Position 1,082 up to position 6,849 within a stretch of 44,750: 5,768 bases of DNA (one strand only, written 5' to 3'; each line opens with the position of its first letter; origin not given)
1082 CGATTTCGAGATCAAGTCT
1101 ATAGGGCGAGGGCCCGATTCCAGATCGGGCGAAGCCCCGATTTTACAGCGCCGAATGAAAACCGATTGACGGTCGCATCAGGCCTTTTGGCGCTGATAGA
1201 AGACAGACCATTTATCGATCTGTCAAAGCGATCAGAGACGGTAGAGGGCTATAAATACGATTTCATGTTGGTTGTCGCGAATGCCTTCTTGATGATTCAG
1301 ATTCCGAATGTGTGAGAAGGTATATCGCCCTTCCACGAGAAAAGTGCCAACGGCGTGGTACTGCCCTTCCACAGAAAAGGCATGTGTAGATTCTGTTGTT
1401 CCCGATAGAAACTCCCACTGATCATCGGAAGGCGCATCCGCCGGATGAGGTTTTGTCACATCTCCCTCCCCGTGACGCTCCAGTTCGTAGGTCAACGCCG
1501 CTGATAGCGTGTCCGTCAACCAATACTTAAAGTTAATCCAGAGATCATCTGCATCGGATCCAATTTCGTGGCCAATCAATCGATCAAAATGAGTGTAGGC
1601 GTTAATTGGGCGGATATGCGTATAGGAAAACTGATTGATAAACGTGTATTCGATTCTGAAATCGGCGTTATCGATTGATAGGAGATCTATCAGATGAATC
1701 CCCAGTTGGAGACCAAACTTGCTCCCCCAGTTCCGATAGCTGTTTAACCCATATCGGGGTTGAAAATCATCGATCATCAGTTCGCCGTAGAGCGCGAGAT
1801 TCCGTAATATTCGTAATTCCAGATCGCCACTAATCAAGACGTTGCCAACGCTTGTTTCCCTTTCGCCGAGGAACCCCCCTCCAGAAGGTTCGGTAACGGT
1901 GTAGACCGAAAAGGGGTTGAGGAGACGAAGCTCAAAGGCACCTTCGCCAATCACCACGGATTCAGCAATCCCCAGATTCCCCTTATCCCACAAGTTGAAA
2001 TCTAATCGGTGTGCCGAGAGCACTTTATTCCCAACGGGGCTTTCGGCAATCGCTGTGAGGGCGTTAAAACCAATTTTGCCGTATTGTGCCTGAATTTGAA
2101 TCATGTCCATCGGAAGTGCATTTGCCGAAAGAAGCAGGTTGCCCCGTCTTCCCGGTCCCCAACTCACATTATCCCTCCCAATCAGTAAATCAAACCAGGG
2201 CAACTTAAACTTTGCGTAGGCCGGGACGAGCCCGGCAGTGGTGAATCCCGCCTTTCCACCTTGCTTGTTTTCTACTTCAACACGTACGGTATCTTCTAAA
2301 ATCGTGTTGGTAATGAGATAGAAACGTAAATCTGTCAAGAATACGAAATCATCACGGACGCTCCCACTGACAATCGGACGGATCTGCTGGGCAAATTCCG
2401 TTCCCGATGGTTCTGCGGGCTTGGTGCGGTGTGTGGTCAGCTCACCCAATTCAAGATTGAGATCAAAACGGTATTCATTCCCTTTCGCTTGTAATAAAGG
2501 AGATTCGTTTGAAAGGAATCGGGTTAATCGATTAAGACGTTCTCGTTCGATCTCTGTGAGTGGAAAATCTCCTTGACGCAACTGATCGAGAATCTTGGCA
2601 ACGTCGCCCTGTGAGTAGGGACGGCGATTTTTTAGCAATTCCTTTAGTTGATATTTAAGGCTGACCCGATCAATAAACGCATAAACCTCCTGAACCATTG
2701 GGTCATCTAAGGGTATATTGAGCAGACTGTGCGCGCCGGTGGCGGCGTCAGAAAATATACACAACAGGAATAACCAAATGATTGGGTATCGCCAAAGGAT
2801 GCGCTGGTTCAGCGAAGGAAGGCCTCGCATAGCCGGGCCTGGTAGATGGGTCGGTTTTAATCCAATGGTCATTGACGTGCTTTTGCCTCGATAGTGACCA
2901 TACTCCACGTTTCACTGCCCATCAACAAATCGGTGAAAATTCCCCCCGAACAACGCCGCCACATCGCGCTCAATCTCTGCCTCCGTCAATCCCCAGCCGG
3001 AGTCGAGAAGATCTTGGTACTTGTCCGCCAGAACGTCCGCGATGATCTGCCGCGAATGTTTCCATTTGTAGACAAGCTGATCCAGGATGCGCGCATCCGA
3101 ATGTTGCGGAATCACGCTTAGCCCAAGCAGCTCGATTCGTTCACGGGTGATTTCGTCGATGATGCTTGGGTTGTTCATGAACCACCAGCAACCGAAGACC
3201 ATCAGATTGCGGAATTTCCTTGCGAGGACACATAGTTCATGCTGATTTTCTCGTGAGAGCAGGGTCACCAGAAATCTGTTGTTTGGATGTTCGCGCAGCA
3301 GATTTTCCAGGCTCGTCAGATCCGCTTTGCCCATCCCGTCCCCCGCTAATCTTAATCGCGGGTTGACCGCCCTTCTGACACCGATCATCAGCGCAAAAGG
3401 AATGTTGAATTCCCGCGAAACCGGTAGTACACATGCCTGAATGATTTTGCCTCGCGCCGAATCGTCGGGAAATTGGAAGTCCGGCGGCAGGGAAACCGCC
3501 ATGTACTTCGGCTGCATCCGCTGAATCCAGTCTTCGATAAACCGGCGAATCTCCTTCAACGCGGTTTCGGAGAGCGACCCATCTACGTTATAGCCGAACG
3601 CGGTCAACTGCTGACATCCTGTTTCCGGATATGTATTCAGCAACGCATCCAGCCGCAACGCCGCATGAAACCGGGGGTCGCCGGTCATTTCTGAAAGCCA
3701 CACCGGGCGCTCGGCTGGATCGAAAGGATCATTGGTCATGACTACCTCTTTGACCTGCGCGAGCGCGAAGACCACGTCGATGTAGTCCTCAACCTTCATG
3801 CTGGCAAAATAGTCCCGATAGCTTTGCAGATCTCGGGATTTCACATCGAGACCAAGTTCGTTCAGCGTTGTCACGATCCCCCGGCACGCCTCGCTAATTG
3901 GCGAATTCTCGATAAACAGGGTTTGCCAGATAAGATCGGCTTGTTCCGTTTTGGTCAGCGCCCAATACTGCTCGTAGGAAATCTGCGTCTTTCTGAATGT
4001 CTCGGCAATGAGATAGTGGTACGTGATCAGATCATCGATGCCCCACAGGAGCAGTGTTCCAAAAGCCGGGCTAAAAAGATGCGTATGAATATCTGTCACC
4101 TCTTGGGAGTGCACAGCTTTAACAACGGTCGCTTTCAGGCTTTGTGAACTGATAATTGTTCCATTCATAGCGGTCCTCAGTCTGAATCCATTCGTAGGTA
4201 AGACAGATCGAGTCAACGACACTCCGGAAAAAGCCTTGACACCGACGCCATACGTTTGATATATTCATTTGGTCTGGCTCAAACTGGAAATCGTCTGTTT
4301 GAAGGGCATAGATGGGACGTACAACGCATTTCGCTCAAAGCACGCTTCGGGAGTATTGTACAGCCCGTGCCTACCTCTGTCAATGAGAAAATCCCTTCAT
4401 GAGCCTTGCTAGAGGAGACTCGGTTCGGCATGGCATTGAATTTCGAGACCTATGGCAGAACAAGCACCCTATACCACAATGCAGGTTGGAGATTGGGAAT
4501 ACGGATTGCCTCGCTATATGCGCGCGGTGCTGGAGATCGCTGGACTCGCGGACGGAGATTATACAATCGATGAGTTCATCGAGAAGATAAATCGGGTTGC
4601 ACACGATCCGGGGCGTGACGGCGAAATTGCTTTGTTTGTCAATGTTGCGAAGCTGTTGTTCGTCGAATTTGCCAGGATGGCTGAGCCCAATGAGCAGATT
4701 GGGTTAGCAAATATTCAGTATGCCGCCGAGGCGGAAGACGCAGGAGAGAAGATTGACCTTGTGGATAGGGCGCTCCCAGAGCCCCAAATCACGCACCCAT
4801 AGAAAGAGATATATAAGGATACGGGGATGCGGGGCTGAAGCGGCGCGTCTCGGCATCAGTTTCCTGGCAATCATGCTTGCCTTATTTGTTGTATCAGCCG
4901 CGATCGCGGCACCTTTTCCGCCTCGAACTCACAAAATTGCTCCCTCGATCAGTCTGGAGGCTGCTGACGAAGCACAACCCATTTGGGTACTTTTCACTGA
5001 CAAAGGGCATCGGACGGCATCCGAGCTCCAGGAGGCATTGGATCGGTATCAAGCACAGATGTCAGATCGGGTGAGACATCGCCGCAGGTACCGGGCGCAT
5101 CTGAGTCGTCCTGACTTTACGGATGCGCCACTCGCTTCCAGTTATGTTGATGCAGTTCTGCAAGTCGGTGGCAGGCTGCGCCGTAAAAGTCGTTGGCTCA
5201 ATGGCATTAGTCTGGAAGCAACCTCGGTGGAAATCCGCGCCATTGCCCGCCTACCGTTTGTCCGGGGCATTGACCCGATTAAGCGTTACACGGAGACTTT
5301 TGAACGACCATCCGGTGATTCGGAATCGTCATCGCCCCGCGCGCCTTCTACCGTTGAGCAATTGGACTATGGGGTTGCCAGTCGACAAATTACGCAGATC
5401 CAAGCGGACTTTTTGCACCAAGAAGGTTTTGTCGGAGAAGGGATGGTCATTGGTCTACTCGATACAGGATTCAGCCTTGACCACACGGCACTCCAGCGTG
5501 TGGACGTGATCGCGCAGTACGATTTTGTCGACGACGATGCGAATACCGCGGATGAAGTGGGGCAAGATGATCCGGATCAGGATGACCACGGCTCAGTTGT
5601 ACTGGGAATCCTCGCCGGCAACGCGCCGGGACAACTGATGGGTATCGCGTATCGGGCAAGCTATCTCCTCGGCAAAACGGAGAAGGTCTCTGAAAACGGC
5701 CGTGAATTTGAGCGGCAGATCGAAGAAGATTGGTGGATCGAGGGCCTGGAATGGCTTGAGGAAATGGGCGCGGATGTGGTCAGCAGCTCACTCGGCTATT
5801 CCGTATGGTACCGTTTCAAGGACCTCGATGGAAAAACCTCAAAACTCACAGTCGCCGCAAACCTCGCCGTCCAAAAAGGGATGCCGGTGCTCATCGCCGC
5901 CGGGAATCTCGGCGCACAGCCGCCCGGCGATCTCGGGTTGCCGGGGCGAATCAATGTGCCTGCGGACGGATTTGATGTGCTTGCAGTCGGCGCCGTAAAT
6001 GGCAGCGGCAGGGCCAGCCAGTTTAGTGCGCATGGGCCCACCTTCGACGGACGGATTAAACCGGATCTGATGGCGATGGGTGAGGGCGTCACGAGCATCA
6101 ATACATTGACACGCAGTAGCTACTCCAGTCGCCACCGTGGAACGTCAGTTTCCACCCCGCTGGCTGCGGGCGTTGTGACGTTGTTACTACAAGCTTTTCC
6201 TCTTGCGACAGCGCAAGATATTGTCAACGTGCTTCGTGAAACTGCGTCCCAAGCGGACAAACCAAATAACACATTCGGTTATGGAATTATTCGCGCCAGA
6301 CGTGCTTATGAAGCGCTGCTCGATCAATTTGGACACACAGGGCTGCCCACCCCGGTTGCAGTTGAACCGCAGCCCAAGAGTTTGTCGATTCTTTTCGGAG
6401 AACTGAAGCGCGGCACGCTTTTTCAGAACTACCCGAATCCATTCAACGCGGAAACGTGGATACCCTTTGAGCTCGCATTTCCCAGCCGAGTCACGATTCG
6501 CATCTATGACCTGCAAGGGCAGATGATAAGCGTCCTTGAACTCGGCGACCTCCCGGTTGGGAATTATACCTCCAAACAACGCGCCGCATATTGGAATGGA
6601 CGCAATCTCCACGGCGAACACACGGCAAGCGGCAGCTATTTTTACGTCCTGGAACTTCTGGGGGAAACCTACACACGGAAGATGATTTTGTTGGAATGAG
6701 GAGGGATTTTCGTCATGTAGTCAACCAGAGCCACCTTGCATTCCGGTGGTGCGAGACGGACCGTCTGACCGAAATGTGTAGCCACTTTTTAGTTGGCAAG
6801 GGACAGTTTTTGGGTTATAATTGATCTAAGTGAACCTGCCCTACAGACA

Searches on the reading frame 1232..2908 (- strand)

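Call 77: search_protein_families(library=pfam, proteins=[window:1232-2908:-], max_evalue=0.00001)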
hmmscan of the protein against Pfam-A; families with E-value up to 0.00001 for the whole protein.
window:1232-2908:- (558 aa): 1 family
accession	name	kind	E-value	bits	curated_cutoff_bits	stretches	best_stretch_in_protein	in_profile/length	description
PF14052.12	Caps_assemb_Wzi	-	1.8e-28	100.1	30.1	1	209-543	52-387/392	Capsule assembly protein Wzi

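Call 78: search_protein_families(library=ncbifam, proteins=[window:1232-2908:-], max_evalue=1e-10)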
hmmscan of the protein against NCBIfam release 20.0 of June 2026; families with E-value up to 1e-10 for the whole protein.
window:1232-2908:- (558 aa): 0 families

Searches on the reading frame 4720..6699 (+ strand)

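Call 77: search_protein_families(library=pfam, proteins=[window:4720-6699:+], max_evalue=0.00001)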
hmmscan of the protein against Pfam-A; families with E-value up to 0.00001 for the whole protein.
window:4720-6699:+ (659 aa): 1 family
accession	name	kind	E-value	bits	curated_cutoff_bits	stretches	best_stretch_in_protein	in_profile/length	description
PF00082.27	Peptidase_S8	-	4.8e-42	144.7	21.8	1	239-522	1-288/288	Subtilase family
